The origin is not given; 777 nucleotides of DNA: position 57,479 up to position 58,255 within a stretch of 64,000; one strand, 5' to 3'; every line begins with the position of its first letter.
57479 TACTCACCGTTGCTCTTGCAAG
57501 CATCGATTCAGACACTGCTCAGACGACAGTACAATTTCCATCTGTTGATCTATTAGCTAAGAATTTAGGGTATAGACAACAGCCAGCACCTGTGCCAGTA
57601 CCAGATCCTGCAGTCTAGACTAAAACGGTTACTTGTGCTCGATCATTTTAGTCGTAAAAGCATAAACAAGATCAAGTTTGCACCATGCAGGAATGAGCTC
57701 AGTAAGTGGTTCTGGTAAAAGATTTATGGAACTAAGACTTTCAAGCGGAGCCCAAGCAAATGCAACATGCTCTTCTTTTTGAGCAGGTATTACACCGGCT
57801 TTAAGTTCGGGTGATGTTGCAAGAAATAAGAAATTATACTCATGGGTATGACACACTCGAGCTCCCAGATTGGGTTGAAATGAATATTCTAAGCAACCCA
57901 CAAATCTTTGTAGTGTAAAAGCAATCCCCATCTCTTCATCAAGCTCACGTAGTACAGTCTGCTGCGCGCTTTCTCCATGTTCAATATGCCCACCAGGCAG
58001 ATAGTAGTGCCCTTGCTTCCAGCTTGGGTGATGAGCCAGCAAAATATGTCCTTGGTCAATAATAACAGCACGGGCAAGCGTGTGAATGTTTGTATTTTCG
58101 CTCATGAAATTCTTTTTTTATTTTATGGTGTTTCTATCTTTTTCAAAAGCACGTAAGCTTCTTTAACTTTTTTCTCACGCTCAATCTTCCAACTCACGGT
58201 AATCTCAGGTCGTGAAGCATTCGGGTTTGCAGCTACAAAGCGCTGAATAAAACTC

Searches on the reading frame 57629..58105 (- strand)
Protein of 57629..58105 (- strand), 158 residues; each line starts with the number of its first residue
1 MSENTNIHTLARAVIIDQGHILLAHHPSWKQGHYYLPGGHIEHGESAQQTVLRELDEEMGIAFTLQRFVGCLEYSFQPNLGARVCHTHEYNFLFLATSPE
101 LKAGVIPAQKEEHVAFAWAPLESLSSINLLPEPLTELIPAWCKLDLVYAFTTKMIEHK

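Call 3: search_protein_families(library=pfam, proteins=[window:57629-58105:-], max_evalue=0.1)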
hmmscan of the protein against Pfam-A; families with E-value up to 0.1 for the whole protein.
window:57629-58105:- (158 aa): 3 families
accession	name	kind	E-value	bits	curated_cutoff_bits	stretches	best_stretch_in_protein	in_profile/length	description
PF00293.34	NUDIX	-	2.2e-18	67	21.1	1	11-128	5-121/134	NUDIX domain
PF14815.12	NUDIX_4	-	0.0019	18.4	35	1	13-67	3-58/113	NUDIX domain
PF22327.2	Nudt16-like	-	0.044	14.2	27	1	32-64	33-66/161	U8 snoRNA-decapping enzyme-like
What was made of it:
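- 57629..58105 (-): Nudix hydrolase, 158 aa, with an intact Nudix box (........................). PF00293 2.2e-18 (call 3).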

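Call 4: search_protein_families(library=padloc, proteins=[window:57629-58105:-], max_evalue=0.1)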
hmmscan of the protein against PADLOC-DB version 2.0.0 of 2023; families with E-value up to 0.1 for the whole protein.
window:57629-58105:- (158 aa): 1 family
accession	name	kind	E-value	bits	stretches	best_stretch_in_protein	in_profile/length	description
PDLC04899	PDC-S07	-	5.6e-14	50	1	9-130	8-118/135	-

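Call 5: search_protein_families(library=ncbifam, proteins=[window:57629-58105:-], max_evalue=0.1)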
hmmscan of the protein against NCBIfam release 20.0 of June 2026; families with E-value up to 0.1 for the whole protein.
window:57629-58105:- (158 aa): 24 families
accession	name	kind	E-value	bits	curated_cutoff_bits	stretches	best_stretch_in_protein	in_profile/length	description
NF006530.0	PRK08999.1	equivalog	2e-11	43.5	245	1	7-76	6-77/315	Nudix family hydrolase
NF007834.0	PRK10546.1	equivalog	2.5e-11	43.5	156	1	12-123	8-108/135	pyrimidine (deoxy)nucleoside triphosphate diphosphatase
NF001299.0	PRK00241.1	equivalog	3.7e-11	43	158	1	15-76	142-203/263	NAD(+) diphosphatase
TIGR00586.1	mutt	equivalog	3.2e-09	36.9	97.9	1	13-77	10-78/129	8-oxo-dGTP diphosphatase MutT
NF008044.0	PRK10776.1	equivalog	3.5e-08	33.4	148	1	29-77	28-76/130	8-oxo-dGTP diphosphatase MutT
NF041652.1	Nud_hyd_Dein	equivalog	1.8e-06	28.3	200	1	14-72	19-83/152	Nudix hydrolase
NF003788.0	PRK05379.1-5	equivalog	6.8e-06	25.6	354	1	11-74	216-280/351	bifunctional nicotinamide-nucleotide adenylyltransferase/Nudix hydroxylase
NF003791.0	PRK05379.2-3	equivalog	7.7e-06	25.3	409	1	11-66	205-261/340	bifunctional nicotinamide-nucleotide adenylyltransferase/Nudix hydroxylase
TIGR02705.1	nudix_YtkD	equivalog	1.2e-05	24.9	154.4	1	18-70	34-83/156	RNA deprotection pyrophosphohydrolase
NF003786.0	PRK05379.1-2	equivalog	1.4e-05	24.5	397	1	11-65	221-276/354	bifunctional nicotinamide-nucleotide adenylyltransferase/Nudix hydroxylase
NF006961.0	PRK09438.1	equivalog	2.5e-05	23.8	103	1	38-122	38-127/151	dihydroneopterin triphosphate diphosphatase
NF003787.0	PRK05379.1-4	equivalog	2.5e-05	23.4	449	1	12-66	212-267/346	bifunctional nicotinamide-nucleotide adenylyltransferase/Nudix hydroxylase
NF011963.0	PRK15434.1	subfamily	2.9e-05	23.8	146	1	14-124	24-134/159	GDP-mannose mannosyl hydrolase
NF001936.0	PRK00714.1-3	equivalog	7.6e-05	22.6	118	1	21-82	25-87/155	RNA pyrophosphohydrolase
NF001938.0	PRK00714.1-5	equivalog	7.7e-05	22.1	116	1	29-85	42-100/172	RNA pyrophosphohydrolase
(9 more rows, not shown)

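Call 60: search_protein_families(library=phrogs, proteins=[window:57629-58105:-], max_evalue=0.001)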
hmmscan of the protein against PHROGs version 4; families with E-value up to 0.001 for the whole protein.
window:57629-58105:- (158 aa): 6 families
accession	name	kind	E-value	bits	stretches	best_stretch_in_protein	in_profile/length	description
phrog_1198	-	other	1e-15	59.2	1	7-131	37-157/253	MutT/NUDIX hydrolase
phrog_19657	-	other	4.7e-09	37.4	1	30-73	57-100/176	nudix hydrolase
phrog_15528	-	head and packaging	6.5e-08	32.4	1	9-135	523-638/794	portal protein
phrog_10313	-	other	9.3e-06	26.5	1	29-75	35-81/159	nudix hydrolase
phrog_1185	-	other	1.7e-05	25.4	1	27-62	174-209/301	nudix hydrolase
phrog_25541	-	unknown function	0.00011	22.8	1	8-96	74-157/210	-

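Call 67: search_solved_structures(query=window:57629-58105:-, max_evalue=0.000001)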
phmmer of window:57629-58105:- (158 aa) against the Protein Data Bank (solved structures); distinct sequences matched with E-value up to 0.000001: 4.
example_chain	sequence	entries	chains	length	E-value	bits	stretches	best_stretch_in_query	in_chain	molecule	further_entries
2rrk_A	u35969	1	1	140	2.7e-08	36.8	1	11-132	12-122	CTP pyrophosphohydrolase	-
2pqv_A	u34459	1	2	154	3.3e-08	36.6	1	4-141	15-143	MutT/nudix family protein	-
4v14_A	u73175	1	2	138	1.3e-07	34.6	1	7-73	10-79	MUTATOR MUTT PROTEIN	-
1jrk_A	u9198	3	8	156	6.6e-07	32.4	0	12-63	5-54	Nudix homolog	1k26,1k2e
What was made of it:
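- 57629..58105 (-): The closest solved chains are CTP pyrophosphohydrolase 2rrk and MutT-type proteins (call 67).
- Closest known: Nucleotide-pool sanitation enzymes. Same: The Nudix is closest to CTP pyrophosphohydrolase and MutT (call 67).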
